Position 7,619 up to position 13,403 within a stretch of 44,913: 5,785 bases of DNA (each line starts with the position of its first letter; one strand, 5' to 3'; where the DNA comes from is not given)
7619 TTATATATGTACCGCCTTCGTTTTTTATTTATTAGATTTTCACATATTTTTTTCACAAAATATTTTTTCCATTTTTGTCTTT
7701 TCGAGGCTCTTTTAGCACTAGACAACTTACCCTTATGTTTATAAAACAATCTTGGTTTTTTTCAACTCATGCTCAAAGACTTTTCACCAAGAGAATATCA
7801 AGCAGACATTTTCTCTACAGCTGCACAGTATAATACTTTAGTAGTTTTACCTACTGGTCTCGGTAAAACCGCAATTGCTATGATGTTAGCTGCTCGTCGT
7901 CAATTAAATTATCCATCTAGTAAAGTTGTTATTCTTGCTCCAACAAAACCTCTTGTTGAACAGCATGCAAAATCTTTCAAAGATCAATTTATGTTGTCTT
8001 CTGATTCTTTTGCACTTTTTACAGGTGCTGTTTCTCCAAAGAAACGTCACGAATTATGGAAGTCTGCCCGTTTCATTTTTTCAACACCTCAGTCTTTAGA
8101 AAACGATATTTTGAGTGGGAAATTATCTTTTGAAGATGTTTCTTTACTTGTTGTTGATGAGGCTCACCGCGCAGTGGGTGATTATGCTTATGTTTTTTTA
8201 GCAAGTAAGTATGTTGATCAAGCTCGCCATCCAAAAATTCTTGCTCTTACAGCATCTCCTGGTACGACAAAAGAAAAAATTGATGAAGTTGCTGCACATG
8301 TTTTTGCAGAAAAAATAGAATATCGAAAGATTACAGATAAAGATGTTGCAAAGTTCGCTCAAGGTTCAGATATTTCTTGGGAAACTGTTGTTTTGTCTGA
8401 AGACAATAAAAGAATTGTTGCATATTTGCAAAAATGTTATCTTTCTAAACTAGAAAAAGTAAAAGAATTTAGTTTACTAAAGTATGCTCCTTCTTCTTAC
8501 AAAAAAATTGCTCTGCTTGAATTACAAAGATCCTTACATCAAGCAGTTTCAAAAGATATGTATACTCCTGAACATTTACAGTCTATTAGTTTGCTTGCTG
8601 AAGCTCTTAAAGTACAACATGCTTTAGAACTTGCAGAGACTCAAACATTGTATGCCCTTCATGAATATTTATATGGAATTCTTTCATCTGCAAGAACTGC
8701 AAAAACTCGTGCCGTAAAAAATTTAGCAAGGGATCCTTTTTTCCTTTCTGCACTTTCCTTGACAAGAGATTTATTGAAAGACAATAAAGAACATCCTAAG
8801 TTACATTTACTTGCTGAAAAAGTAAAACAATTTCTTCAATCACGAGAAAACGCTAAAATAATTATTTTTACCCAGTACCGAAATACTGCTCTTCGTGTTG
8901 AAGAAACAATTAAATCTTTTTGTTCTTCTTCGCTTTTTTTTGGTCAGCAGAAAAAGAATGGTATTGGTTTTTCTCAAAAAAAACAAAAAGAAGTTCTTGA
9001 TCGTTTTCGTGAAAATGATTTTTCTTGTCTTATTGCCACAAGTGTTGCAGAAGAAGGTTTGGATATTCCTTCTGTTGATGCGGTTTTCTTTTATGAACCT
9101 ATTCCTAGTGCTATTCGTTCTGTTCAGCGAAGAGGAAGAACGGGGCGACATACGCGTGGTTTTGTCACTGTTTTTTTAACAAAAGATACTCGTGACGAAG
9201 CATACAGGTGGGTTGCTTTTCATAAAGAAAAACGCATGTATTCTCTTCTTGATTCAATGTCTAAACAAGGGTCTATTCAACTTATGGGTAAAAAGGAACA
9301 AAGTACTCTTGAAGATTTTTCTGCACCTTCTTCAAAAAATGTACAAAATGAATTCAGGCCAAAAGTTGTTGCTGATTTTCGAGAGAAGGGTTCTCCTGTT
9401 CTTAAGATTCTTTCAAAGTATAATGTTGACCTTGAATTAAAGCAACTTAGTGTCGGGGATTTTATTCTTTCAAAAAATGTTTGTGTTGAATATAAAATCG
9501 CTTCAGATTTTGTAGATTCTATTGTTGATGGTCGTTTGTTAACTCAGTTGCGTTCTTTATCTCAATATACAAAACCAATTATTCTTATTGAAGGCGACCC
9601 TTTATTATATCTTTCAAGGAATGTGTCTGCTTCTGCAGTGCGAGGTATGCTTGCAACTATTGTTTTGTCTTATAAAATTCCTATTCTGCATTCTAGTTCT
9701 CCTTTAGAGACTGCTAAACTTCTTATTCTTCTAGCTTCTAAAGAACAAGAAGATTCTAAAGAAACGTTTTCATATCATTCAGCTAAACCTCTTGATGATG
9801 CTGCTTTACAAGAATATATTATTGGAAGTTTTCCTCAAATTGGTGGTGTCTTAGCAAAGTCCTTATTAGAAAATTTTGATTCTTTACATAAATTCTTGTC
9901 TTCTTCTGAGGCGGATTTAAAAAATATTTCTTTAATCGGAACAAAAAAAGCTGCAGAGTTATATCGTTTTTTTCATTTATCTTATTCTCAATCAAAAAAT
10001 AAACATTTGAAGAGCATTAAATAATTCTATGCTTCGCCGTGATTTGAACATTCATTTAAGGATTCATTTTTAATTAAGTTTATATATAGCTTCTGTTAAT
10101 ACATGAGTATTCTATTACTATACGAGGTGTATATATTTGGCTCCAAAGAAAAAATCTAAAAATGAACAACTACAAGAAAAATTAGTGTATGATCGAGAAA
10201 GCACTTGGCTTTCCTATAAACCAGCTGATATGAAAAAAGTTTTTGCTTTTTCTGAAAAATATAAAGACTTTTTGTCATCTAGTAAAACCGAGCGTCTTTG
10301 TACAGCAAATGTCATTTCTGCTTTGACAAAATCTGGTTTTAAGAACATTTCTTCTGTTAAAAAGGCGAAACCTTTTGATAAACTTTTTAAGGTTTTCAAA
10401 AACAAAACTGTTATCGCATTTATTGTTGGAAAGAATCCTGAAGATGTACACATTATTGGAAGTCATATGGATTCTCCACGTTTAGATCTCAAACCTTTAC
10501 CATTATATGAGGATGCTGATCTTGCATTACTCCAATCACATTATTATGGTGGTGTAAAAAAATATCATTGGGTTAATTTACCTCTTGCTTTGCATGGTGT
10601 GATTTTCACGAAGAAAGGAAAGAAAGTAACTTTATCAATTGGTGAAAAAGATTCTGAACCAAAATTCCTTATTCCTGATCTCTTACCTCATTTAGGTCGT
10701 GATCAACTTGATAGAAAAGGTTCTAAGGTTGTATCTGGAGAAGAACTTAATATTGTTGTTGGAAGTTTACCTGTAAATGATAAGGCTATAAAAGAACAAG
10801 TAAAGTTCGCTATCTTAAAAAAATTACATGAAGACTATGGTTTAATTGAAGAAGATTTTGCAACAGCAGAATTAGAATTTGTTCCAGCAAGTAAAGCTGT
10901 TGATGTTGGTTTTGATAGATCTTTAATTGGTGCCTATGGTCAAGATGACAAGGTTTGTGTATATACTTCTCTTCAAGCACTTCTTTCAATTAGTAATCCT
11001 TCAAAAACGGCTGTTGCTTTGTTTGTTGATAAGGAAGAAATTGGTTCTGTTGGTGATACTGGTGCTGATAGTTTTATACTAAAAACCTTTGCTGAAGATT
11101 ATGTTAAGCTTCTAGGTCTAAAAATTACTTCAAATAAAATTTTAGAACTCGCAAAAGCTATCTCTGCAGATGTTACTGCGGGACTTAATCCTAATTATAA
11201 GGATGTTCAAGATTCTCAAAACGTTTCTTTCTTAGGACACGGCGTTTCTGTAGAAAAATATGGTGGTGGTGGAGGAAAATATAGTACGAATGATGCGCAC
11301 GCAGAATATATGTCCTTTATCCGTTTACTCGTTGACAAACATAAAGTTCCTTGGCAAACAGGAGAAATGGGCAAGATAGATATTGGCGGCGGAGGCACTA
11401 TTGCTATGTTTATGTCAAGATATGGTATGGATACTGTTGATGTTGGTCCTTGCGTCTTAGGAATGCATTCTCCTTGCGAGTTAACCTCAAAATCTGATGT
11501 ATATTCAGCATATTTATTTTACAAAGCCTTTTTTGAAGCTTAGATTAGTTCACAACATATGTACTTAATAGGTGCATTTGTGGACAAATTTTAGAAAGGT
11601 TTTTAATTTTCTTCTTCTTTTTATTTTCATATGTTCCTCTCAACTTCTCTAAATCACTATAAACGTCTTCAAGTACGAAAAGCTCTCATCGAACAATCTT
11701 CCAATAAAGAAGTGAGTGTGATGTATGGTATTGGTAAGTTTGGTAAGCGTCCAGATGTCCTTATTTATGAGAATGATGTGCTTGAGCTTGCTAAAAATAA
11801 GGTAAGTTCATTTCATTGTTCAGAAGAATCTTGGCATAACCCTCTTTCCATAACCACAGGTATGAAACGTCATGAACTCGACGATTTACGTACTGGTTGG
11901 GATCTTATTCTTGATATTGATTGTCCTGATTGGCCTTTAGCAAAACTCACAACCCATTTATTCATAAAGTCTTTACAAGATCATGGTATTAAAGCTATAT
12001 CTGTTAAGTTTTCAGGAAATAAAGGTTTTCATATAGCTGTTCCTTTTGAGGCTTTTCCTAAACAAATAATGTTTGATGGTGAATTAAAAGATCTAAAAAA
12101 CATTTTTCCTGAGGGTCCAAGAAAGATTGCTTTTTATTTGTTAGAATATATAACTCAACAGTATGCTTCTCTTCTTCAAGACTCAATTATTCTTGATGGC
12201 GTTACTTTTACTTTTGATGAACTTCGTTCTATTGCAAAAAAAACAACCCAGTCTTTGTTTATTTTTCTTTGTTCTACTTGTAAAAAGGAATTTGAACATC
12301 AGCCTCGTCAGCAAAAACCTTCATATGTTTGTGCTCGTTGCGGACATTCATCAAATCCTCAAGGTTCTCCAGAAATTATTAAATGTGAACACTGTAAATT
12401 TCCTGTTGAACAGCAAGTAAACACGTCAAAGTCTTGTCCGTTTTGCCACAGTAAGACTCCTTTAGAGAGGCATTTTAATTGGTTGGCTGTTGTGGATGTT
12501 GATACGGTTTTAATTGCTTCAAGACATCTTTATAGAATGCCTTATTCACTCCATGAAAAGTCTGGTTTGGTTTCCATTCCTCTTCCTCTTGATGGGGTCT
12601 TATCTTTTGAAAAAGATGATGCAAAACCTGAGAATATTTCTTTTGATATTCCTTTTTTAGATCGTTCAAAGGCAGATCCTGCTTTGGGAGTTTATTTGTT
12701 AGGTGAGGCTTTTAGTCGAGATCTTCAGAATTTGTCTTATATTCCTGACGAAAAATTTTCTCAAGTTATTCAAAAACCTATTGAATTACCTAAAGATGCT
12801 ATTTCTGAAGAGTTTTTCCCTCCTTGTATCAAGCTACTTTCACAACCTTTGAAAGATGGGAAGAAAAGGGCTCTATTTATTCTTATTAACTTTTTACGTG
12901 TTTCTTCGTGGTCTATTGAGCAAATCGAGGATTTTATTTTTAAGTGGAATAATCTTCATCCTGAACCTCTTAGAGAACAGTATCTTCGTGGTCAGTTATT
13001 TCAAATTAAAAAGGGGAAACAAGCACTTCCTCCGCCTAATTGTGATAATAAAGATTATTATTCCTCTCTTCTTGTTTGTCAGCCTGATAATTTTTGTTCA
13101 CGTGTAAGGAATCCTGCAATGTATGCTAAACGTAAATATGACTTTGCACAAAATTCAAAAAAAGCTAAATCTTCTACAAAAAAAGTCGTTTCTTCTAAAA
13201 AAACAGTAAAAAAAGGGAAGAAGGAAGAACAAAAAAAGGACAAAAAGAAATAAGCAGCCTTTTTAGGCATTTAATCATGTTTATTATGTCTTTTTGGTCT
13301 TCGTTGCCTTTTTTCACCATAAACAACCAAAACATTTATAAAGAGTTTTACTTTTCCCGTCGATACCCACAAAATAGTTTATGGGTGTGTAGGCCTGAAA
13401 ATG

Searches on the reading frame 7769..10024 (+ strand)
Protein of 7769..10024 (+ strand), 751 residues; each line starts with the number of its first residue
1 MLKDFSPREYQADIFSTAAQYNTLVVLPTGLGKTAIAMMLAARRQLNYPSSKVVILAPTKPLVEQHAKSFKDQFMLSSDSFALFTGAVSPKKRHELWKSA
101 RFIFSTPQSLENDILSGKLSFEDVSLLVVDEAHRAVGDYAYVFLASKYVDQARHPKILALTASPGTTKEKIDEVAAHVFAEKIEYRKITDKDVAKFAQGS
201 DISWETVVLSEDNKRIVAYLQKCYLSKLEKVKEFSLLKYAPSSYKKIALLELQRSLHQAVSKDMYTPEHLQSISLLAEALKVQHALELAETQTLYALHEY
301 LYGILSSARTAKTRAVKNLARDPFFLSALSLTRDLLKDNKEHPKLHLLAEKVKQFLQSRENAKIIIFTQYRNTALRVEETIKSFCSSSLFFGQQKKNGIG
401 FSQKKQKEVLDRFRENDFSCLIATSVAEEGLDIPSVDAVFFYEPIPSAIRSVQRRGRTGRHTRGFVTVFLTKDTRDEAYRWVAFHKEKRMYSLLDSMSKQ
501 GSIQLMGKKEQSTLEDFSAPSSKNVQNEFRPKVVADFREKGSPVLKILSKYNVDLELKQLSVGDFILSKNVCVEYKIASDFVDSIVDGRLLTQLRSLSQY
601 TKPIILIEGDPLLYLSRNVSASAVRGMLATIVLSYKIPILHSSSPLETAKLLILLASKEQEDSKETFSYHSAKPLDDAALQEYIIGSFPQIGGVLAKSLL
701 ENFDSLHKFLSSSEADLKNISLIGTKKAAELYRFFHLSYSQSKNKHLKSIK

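Call 20: search_protein_families(library=pfam, proteins=[window:7769-10024:+], max_evalue=0.001)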
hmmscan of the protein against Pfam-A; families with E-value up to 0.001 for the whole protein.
window:7769-10024:+ (751 aa): 9 families
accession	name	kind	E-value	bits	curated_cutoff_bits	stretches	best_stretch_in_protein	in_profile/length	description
PF02732.21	ERCC4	-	2e-25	89.8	24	1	536-652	2-137/140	ERCC4 domain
PF00270.35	DEAD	-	7.4e-24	84.8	26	1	9-167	2-163/167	DEAD/DEAH box helicase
PF04851.21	ResIII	-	2.4e-21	76.8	22.5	1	6-164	3-162/164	Type III restriction enzyme, res subunit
PF00271.37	Helicase_C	-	2.5e-21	76.4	23.5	1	350-461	4-109/110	Helicase conserved C-terminal domain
PF21210.2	RNA_helicase_helical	-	4.9e-13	49.6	27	1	223-325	3-103/108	Putative ATP-dependent RNA helicase, helical bundle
PF12826.13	HHH_2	-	4.5e-07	30.4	27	1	689-736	9-56/64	Helix-hairpin-helix motif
PF22590.2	Cas3-like_C_2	-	7e-05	23.5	27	1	403-463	45-106/106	CRISPR-associated nuclease/helicase Cas3, C-terminal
PF18766.7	SWI2_SNF2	-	8.1e-05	22.8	26.7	1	29-188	27-176/221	SWI2/SNF2 ATPase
PF07517.20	SecA_DEAD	-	0.00035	20.3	24.6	1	22-303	92-277/290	SecA DEAD-like domain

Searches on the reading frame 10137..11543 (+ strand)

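Call 20: search_protein_families(library=pfam, proteins=[window:10137-11543:+], max_evalue=0.001)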
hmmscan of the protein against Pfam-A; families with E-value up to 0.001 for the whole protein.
window:10137-11543:+ (468 aa): 2 families
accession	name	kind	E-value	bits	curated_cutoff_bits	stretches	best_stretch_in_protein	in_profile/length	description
PF02127.20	Peptidase_M18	-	8.9e-91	305.3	24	1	45-466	1-432/432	Aminopeptidase I zinc metalloprotease (M18)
PF05343.19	Peptidase_M42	-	1.5e-06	27.9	23.2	0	334-457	178-288/292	M42 glutamyl aminopeptidase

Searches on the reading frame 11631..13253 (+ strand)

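Call 20: search_protein_families(library=pfam, proteins=[window:11631-13253:+], max_evalue=0.001)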
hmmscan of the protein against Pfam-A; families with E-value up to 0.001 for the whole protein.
window:11631-13253:+ (540 aa): 2 families
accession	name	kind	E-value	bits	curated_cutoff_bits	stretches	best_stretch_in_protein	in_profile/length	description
PF01896.25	DNA_primase_S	-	4.2e-09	37.4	26.8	1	98-318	8-161/163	DNA primase small subunit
PF21686.3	LigD_Prim-Pol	-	0.00071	19.7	27.4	0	83-140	94-153/254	LigD, primase-polymerase domain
